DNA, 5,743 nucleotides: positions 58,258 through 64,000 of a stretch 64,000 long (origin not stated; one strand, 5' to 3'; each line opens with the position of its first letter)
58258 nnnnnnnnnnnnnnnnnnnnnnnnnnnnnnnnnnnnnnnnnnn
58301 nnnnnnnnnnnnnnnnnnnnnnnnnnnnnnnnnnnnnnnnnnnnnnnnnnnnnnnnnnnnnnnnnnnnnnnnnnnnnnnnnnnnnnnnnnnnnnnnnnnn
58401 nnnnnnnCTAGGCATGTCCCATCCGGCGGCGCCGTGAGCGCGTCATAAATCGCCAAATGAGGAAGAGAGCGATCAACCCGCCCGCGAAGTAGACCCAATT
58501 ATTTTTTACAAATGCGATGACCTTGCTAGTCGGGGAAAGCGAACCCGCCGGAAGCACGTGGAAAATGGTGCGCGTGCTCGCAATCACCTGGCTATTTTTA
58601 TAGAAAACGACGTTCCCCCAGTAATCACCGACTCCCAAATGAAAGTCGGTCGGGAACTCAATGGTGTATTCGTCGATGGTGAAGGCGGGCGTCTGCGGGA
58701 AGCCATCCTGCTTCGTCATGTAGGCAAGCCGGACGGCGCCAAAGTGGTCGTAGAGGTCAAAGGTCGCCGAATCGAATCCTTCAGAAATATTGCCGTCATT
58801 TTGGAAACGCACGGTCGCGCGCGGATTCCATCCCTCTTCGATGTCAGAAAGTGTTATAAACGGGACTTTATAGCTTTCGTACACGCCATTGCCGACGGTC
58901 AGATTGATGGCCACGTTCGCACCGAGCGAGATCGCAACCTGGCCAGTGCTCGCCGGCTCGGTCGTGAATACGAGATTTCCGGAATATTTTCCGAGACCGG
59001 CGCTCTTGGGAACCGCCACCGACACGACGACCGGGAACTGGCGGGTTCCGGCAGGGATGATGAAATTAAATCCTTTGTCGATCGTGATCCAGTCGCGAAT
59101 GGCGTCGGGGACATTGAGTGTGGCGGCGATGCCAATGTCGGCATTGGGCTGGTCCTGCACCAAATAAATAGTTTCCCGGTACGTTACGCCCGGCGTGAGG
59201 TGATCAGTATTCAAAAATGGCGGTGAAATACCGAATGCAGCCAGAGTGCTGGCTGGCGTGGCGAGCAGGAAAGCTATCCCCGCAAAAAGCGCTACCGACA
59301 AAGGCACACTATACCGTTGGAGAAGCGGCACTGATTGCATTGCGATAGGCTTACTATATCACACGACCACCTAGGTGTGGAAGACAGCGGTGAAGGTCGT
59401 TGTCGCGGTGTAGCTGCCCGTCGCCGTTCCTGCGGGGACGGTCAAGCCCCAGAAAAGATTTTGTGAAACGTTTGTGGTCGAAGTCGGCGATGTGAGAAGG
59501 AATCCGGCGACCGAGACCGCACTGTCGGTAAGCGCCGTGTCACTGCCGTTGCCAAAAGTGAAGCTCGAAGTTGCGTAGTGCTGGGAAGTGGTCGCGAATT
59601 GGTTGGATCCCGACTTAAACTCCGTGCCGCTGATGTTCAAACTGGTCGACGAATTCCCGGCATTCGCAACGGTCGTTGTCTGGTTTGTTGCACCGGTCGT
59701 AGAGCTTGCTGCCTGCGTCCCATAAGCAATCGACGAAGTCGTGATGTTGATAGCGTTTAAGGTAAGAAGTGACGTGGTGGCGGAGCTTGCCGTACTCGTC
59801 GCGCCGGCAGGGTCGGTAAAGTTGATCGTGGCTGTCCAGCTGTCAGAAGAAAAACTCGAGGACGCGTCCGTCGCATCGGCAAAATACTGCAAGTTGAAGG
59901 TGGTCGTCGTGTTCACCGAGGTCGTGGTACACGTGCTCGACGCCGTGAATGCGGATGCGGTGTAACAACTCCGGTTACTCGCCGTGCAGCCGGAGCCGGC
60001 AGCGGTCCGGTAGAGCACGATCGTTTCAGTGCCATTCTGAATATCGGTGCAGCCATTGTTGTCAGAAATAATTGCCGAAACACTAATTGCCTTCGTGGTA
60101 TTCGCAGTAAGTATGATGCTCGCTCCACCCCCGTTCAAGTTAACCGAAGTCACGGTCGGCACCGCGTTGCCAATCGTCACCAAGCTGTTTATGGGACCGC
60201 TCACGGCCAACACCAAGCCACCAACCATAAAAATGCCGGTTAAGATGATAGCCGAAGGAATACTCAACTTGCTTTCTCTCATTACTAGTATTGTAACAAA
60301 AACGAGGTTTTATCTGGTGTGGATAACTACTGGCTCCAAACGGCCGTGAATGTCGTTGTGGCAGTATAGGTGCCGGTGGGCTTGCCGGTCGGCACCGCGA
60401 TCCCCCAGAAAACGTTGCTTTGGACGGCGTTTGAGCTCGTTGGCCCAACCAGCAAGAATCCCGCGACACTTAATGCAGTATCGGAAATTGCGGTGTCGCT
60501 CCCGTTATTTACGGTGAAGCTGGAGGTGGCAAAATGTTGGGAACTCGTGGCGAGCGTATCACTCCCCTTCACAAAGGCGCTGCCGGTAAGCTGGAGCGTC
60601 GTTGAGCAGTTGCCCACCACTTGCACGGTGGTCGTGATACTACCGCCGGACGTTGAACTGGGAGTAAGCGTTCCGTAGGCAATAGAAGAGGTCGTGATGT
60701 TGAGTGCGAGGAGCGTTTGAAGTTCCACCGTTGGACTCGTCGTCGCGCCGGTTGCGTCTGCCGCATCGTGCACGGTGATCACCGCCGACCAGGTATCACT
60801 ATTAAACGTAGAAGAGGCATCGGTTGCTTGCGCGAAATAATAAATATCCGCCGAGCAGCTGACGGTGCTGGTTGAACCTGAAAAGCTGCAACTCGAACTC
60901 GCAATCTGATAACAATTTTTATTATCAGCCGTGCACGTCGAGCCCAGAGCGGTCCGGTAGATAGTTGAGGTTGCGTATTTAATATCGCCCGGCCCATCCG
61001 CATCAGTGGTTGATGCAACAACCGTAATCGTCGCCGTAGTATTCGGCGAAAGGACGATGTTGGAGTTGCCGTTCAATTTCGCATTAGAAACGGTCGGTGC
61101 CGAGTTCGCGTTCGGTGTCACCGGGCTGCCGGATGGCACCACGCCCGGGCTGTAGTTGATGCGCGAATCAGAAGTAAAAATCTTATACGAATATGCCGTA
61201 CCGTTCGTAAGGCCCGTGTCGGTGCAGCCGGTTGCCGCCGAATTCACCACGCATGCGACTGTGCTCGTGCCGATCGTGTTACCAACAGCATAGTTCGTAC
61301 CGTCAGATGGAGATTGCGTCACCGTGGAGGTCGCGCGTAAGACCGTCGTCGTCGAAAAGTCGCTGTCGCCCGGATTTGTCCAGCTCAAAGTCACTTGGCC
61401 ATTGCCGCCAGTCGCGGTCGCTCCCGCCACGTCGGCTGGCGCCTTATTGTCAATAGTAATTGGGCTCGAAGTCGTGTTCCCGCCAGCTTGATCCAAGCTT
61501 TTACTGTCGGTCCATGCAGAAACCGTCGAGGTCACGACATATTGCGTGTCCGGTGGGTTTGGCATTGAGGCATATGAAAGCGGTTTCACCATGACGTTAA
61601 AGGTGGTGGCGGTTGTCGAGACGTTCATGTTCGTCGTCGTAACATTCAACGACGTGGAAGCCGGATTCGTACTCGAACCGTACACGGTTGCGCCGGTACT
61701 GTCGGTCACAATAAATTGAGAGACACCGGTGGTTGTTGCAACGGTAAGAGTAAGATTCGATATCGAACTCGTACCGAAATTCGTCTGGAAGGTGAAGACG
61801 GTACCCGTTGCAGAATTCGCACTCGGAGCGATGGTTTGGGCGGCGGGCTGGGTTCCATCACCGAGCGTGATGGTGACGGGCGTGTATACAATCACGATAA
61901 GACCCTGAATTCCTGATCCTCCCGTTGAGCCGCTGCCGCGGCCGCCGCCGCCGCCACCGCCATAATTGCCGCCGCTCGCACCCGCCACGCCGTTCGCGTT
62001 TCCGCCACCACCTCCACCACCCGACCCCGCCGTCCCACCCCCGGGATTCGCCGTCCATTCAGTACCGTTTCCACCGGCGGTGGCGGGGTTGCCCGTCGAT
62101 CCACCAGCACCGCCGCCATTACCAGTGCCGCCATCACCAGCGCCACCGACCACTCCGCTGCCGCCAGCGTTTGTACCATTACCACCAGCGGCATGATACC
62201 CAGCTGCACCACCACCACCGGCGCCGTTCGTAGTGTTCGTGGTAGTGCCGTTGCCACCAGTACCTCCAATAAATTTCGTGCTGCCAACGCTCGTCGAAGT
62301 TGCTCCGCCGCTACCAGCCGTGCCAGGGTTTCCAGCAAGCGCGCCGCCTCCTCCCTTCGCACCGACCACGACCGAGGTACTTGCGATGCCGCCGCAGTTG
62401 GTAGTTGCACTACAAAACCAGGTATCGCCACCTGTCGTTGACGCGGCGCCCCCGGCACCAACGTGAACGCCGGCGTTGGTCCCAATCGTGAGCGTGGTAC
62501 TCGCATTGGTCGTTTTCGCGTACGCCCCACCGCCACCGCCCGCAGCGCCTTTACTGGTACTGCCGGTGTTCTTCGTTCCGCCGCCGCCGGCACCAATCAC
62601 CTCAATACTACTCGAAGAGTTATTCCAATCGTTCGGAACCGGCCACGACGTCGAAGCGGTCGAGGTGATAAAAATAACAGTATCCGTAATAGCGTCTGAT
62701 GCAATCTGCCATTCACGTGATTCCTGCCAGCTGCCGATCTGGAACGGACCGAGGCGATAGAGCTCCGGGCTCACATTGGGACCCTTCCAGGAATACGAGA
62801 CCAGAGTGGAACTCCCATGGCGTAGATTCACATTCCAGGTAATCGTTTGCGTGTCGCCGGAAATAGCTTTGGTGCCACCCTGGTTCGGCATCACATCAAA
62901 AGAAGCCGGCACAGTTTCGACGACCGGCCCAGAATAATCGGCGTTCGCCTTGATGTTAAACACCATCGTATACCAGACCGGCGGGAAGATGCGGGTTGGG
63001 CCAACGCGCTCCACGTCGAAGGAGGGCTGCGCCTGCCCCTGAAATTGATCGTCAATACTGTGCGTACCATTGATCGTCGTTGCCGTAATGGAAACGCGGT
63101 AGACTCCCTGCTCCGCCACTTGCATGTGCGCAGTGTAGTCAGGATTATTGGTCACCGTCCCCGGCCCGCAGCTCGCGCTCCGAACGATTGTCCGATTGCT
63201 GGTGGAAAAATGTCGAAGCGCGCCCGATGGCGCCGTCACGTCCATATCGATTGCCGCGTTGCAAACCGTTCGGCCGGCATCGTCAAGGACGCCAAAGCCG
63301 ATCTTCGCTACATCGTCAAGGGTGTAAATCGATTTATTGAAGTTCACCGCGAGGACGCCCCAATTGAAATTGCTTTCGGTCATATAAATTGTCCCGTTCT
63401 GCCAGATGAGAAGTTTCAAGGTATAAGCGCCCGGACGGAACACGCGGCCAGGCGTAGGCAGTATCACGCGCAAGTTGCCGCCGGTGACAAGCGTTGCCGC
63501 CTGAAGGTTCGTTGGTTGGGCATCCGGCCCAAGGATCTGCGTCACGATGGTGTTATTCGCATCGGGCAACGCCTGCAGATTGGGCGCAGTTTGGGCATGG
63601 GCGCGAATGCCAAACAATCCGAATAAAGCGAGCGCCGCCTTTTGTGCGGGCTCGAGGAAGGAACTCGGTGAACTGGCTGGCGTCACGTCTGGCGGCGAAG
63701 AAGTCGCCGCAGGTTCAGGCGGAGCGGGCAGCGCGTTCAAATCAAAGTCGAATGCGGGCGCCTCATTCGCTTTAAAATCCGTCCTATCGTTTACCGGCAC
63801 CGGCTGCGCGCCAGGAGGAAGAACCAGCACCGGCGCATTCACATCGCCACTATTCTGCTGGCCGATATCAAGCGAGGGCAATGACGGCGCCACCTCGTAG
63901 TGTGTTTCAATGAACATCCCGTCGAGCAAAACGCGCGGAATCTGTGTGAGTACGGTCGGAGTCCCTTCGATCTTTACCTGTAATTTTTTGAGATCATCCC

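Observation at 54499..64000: Six-gene surface-protein locus combining cohesin-like and dockerin modules with a giant Gly-rich protein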

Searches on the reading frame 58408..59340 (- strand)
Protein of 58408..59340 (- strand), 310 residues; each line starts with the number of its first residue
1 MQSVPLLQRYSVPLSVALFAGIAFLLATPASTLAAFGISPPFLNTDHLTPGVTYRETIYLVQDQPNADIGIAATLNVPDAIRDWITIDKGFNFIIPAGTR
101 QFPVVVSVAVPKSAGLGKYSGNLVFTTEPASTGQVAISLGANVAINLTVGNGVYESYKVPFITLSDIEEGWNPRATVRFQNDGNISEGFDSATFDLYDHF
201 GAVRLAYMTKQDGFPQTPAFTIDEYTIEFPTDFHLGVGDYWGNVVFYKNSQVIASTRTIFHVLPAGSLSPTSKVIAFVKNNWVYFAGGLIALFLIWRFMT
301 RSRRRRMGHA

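Call 3: search_protein_families(library=pfam, proteins=[window:58408-59340:-], max_evalue=1)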
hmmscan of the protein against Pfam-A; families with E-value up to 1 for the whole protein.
window:58408-59340:- (310 aa): 1 family
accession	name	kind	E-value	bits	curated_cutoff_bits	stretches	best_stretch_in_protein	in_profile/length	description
PF19170.5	DUF5852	-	0.12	12.6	25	1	135-182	9-56/187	Family of unknown function (DUF5852)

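Call 7: search_protein_families(library=ncbifam, proteins=[window:58408-59340:-], max_evalue=1)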
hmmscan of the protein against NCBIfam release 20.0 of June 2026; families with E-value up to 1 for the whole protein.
window:58408-59340:- (310 aa): 0 families

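Call 37: search_protein_families(library=pfam, alignment_id=A4, max_evalue=0.1)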
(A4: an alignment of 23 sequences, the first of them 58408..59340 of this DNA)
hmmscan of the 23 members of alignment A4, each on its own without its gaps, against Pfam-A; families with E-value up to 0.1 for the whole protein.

A. member 1, window:58408-59340:- (310 aa): 0 families

B. families by the number of members that match (of 23 scanned): 12 families
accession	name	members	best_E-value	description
PF09608.15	Alph_Pro_TM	4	0.00025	Putative transmembrane protein (Alph_Pro_TM)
PF22680.2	Glyco_hydro_123_N_2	4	0.025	Glycoside hydrolase 123 N-terminal domain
PF14874.12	PapD-like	3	0.008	Flagellar-associated PapD-like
PF24318.1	DUF7490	2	6.5e-05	Domain of unknown function (DUF7490)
PF00746.26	Gram_pos_anchor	2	0.015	LPXTG cell wall anchor motif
PF09534.15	Trp_oprn_chp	1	0.0018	Tryptophan-associated transmembrane protein (Trp_oprn_chp)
PF03896.21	TRAP_alpha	1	0.0042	Translocon-associated protein (TRAP), alpha subunit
PF23906.1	DUF7248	1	0.01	Family of unknown function (DUF7248)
PF19543.5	GH123_N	1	0.053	Glycoside hydrolase 123, N-terminal domain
PF04911.17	ATP-synt_J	1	0.063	ATP synthase j chain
PF23924.1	DUF7263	1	0.067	Family of unknown function (DUF7263)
PF16955.11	OFeT_1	1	0.073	Ferrous iron uptake permease, iron-lead transporter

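Call 74: find_homologous_proteins(query=window:58408-59340:-, max_evalue=0.001)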
Query window:58408-59340:- (310 aa): 179 proteins with E <= 0.001 among 4190 candidates; the best 120 are listed.
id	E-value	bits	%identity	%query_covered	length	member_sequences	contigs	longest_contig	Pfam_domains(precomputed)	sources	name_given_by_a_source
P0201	2.8e-205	699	100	100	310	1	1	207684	-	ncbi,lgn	-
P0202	2.4e-147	508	74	94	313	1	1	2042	-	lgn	-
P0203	1.8e-143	496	75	93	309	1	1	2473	-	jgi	jgi:hypothetical protein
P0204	2.8e-138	478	69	95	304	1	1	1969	-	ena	-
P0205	8.9e-134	464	71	91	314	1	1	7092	-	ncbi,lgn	-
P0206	4.5e-132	458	64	100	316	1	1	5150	-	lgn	-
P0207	4.3e-129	448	66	94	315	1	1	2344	-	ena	-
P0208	1.0e-127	444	66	90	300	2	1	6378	-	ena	-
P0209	1.6e-127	443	77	80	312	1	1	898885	-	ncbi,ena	-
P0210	2.7e-120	419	62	95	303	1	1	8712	-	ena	-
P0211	2.7e-118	413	63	92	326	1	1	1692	-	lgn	-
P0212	4.1e-116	406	63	84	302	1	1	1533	-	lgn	-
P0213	8.8e-116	405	61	94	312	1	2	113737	-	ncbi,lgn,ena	-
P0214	9.0e-116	405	60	95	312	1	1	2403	-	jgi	jgi:hypothetical protein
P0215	2.1e-115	403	59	97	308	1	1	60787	-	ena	-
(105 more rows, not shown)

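Call 76: search_solved_structures(query=A4, max_evalue=5, show_alignments=0)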
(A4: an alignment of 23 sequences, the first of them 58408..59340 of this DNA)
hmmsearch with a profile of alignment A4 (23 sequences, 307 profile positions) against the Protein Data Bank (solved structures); distinct sequences matched with E-value up to 5: 3.
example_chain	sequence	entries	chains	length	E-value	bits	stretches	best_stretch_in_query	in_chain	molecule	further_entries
8k2f_A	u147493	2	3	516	0.25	13.4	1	101-135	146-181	Oligosaccharide-releasing beta-N-acetylgalactosaminidase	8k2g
8k2j_A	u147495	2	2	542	0.55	12.3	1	99-147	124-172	Oligosaccharide/Monosaccharide-releasing beta-N-acetylgalactosaminidase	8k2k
3ec5_A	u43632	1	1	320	1.3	11.1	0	187-218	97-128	Outer Surface Protein A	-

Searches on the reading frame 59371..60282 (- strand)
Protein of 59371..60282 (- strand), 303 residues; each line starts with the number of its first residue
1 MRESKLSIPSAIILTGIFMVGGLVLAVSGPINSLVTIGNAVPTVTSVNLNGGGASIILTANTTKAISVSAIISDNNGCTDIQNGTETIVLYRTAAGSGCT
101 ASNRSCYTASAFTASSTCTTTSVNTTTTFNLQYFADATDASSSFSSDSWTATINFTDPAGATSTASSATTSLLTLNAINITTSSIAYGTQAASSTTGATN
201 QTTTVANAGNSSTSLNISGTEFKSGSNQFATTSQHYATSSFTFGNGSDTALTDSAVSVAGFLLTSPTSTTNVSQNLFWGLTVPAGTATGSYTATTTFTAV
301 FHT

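Call 3: search_protein_families(library=pfam, proteins=[window:59371-60282:-], max_evalue=1)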
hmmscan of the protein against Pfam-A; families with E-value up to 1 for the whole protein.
window:59371-60282:- (303 aa): 0 families

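Call 7: search_protein_families(library=ncbifam, proteins=[window:59371-60282:-], max_evalue=1)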
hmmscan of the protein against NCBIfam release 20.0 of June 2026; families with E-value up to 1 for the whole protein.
window:59371-60282:- (303 aa): 0 families

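Call 26: find_homologous_proteins(query=window:59371-60282:-, max_evalue=0.001)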
Query window:59371-60282:- (303 aa): 140 proteins with E <= 0.001 among 8000 candidates; the best 120 are listed.
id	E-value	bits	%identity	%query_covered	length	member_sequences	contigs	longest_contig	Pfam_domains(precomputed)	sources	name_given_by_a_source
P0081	4.8e-172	588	100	100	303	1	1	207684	-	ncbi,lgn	-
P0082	3.4e-90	320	62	96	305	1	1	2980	-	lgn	-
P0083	4.3e-88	313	61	100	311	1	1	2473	-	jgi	jgi:hypothetical protein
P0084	5.8e-85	303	56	93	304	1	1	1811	-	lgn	-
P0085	2.9e-83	297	58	99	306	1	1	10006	-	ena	-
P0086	2.8e-82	294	58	100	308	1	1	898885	-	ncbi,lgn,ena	-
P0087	1.0e-80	289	57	96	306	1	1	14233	-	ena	-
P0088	3.8e-80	287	58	99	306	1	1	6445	-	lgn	-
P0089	5.4e-80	287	56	100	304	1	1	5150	-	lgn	-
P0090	4.5e-79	284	56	99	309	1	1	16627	-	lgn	-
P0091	5.6e-79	283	52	79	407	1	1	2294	-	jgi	jgi:hypothetical protein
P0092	6.1e-77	277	54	100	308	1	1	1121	-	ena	-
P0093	6.4e-75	270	60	89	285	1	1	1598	-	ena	-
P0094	1.1e-74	269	54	98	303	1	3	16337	-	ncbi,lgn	-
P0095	1.7e-74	269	54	100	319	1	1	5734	-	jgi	jgi:hypothetical protein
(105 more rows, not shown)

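Call 34: predict_structure(alignment_id=A2)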
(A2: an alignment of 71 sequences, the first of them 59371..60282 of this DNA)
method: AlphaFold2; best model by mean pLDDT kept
length: 303 residues; sequences in the alignment: 71
mean_pLDDT: 91.4   pTM: 0.80
mean pLDDT of the five models: 91.4, 91.0, 90.6, 90.5, 90.4
residues with pLDDT >= 90: 256; 70-90: 19; 50-70: 10; < 50: 18
segments of 3 or more residues with pLDDT < 50: 1-11, 13-16, 19-21
pLDDT, mean of each block of 10 residues (from residue 1): 43 49 59 91 97 92 97 95 95 97 98 90 97 97 95 98 98 97 94 95 97 98 98 97 94 97 96 96 98 98 89
secondary structure, 60 per line:
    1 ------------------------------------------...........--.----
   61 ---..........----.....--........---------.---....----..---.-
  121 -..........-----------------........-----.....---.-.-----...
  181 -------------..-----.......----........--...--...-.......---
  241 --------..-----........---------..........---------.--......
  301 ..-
elements in order: E43-49 H50-53 E64-73 H78-82 E85-92 E106-109 E122-131 E149-156 E162-166 E178-180 E201-207 E212-219 E222-224 E227-229 E234-237 E256-263 E273-282 E295-302

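Call 77: search_solved_structures(query=A2, max_evalue=5, show_alignments=0)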
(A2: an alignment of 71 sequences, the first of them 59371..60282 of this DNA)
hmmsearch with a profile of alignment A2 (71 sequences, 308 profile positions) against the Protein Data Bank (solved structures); distinct sequences matched with E-value up to 5: 0.

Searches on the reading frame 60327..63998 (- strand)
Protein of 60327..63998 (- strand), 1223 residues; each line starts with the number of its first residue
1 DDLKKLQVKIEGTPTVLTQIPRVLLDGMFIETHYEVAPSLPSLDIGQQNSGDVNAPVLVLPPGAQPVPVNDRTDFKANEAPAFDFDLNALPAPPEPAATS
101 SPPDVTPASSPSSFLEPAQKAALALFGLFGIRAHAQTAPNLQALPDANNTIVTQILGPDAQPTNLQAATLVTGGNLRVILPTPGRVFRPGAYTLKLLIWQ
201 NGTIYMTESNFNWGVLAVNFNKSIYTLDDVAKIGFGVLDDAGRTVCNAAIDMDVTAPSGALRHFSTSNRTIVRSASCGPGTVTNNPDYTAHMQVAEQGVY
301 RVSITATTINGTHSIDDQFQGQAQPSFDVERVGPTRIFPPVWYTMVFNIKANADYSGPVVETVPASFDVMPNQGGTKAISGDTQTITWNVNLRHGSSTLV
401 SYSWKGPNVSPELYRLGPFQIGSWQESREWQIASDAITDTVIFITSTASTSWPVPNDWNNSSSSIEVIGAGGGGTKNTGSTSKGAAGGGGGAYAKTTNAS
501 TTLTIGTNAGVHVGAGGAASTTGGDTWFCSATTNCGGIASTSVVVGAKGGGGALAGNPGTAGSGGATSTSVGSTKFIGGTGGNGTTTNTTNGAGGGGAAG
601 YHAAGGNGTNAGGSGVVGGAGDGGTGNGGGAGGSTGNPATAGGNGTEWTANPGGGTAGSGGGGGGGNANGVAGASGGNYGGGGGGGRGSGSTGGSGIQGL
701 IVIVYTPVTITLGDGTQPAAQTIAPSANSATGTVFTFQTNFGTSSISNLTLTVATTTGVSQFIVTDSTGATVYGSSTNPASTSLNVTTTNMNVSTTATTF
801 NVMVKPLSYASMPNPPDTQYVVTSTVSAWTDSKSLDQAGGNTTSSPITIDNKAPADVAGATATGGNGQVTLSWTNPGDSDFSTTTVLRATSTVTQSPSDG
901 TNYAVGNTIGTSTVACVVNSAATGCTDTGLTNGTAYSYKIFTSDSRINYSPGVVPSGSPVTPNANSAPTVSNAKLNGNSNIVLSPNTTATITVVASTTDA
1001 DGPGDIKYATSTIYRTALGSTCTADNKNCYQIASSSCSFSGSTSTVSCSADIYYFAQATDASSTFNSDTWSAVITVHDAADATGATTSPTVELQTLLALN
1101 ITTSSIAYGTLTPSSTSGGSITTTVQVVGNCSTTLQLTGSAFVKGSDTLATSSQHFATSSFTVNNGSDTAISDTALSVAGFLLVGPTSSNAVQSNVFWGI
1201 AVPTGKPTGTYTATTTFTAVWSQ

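Call 3: search_protein_families(library=pfam, proteins=[window:60327-63929:-], max_evalue=1)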
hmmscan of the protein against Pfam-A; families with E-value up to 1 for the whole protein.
window:60327-63929:- (1200 aa): 1 family
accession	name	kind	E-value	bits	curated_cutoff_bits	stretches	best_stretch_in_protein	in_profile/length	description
PF16323.11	DUF4959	-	0.0015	19.2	32.9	1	820-861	8-49/106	Domain of unknown function (DUF4959)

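Call 7: search_protein_families(library=ncbifam, proteins=[window:60327-63998:-], max_evalue=1)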
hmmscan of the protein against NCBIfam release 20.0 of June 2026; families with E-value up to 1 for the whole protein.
window:60327-63998:- (1223 aa): 0 families
